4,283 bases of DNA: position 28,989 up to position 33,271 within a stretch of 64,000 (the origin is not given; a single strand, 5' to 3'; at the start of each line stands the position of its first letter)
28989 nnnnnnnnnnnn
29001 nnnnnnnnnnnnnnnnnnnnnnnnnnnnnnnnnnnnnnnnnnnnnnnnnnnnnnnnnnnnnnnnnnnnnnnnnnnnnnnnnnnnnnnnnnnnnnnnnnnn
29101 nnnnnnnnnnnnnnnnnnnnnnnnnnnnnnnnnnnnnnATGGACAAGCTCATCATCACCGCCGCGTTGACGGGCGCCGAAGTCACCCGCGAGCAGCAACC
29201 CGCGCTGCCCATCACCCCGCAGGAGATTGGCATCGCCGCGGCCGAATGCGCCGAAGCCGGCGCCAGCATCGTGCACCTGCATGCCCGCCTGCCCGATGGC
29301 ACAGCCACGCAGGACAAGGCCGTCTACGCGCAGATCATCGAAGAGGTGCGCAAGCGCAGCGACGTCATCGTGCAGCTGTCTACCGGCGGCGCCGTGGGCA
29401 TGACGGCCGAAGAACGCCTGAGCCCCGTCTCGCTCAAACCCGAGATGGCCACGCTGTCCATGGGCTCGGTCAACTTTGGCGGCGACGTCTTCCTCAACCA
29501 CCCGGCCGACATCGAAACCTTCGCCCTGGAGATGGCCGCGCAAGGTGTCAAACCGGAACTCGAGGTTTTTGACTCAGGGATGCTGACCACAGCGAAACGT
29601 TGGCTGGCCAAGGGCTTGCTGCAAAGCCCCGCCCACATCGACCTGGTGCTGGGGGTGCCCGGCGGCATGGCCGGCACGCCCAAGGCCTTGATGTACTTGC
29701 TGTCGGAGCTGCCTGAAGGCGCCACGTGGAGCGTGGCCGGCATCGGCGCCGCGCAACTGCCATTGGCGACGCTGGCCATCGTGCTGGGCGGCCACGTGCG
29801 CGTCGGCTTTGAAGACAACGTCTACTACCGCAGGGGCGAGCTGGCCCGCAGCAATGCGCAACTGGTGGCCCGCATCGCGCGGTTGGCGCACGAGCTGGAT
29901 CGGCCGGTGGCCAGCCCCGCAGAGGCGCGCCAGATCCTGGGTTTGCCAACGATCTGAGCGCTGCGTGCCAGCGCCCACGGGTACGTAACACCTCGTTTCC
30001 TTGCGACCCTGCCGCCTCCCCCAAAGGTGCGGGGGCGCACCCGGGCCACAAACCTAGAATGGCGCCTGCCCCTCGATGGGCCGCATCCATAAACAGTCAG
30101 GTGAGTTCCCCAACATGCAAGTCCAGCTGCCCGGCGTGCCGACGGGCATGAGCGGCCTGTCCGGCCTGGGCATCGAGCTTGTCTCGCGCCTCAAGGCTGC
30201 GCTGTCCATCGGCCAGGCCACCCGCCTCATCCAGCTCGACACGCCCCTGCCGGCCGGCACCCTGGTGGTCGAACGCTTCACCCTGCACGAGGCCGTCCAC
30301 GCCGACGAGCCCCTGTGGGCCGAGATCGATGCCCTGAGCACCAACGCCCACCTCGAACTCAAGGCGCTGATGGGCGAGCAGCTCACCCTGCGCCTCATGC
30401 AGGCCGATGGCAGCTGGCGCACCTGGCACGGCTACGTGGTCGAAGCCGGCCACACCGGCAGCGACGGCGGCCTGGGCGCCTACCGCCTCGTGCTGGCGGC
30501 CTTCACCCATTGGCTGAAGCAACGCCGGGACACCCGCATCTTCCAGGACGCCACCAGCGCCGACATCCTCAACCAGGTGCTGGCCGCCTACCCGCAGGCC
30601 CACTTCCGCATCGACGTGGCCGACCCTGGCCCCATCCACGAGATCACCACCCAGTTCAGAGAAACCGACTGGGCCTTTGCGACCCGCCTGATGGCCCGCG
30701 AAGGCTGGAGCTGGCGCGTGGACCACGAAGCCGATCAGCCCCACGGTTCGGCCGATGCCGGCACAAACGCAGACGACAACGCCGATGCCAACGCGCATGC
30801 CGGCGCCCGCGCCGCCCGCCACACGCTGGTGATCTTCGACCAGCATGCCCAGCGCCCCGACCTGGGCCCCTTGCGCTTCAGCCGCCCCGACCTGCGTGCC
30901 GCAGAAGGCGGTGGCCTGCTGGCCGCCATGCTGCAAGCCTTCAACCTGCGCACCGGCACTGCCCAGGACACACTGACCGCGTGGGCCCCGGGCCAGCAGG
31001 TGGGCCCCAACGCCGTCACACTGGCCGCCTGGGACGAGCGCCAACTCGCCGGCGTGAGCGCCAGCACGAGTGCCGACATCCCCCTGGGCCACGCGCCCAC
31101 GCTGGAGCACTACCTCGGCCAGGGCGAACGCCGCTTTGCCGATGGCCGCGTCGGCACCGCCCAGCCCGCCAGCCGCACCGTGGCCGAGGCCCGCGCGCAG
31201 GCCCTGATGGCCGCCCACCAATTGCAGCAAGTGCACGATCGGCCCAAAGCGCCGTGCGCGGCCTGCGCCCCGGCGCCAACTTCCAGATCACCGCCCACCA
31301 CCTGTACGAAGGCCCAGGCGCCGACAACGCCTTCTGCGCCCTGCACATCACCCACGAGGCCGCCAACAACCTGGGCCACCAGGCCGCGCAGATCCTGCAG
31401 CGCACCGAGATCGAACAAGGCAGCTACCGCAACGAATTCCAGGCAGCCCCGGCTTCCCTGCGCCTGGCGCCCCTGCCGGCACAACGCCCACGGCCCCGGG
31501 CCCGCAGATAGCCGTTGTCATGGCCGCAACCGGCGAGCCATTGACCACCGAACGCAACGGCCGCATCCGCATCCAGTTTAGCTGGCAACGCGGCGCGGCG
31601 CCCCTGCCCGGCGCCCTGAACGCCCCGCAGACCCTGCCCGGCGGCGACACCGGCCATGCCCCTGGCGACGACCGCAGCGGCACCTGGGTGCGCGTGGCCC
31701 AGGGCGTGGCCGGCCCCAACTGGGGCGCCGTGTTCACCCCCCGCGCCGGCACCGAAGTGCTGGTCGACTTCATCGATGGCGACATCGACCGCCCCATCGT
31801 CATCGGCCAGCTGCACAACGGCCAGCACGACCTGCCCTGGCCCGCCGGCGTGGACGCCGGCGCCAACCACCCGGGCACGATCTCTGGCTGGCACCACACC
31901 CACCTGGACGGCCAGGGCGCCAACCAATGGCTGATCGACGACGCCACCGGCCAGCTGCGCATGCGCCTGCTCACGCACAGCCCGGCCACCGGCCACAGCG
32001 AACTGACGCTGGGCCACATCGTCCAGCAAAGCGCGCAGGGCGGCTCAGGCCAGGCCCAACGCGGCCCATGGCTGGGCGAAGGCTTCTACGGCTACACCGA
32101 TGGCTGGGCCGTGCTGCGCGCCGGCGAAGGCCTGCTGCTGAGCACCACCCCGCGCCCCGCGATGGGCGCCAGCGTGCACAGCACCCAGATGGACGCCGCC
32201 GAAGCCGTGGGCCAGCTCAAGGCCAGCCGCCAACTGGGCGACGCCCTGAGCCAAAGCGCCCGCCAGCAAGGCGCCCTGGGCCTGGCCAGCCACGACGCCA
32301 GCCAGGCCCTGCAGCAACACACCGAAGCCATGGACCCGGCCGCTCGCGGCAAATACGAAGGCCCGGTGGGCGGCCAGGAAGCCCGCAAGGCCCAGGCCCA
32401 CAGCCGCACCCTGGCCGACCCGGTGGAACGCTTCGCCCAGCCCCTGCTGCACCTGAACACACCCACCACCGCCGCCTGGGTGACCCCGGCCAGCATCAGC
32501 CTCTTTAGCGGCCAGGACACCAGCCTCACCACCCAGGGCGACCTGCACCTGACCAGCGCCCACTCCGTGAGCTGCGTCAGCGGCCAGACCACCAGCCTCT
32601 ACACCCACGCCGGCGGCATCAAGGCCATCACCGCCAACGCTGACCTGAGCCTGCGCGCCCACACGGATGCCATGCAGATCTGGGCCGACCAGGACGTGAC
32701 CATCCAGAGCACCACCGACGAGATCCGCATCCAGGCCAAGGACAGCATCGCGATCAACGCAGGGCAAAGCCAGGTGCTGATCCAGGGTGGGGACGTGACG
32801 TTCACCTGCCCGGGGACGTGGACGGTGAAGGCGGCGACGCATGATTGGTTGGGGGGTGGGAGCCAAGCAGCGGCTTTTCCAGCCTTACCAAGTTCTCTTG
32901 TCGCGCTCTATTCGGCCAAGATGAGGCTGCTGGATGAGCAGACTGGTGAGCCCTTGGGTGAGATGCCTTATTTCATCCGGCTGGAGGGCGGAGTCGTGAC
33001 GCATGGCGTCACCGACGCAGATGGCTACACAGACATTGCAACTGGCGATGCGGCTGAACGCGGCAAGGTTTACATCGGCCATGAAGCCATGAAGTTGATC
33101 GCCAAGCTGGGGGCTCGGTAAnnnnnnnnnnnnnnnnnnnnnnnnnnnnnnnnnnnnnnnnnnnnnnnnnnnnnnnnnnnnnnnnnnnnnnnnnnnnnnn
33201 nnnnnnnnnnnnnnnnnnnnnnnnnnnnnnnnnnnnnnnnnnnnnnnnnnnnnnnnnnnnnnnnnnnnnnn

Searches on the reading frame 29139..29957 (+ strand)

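Call 45: search_protein_families(library=pfam, proteins=[window:29139-29957:+], max_evalue=0.001)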
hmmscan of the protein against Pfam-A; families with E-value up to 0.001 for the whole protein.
window:29139-29957:+ (272 aa): 1 family
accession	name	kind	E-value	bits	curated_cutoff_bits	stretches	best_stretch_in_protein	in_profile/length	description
PF05853.18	BKACE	-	9.6e-111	369.9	24.8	1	3-269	1-274/274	beta-keto acid cleavage enzyme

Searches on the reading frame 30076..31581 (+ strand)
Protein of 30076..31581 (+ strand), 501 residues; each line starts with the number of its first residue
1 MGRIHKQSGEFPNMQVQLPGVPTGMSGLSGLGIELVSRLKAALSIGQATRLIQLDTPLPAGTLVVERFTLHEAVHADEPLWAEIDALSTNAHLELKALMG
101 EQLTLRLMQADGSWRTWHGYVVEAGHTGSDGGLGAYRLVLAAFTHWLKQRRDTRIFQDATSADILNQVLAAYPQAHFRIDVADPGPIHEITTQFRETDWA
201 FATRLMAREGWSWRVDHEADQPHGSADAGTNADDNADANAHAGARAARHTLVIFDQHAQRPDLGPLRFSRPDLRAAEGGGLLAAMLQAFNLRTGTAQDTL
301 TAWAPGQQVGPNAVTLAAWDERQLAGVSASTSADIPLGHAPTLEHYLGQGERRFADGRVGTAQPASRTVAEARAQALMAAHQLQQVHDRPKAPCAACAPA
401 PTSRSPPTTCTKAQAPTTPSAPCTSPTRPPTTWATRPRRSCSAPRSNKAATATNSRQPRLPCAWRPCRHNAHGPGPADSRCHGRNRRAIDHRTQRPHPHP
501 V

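Call 45: search_protein_families(library=pfam, proteins=[window:30076-31581:+], max_evalue=0.001)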
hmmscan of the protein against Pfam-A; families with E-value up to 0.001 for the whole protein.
window:30076-31581:+ (501 aa): 1 family
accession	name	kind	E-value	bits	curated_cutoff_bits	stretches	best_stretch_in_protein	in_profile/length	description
PF05954.17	Phage_GPD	-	9.3e-46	156.8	30.1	1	81-383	9-257/305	Phage tail baseplate hub (GPD)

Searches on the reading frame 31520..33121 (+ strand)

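Call 45: search_protein_families(library=pfam, proteins=[window:31520-33121:+], max_evalue=0.001)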
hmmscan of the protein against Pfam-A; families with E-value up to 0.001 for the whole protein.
window:31520-33121:+ (533 aa): 5 families
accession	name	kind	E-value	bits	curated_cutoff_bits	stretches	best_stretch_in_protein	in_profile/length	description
PF10106.14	DUF2345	-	1.4e-42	145.5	30.7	1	300-446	4-150/151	Uncharacterized protein conserved in bacteria (DUF2345)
PF13296.11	T6SS_Vgr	-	2e-23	83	22.4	1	129-247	3-108/108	Putative type VI secretion system Rhs element Vgr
PF04717.18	Phage_base_V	-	1.3e-12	48.4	23.8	1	50-99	26-75/75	Type VI secretion system/phage-baseplate injector OB domain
PF04790.18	Sarcoglycan_1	-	2.3e-05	24.3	32.5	1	366-428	160-221/259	Sarcoglycan complex subunit protein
PF20093.5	DUF6484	-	0.0009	20.3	27.6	0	76-97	39-60/61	Domain of unknown function (DUF6484)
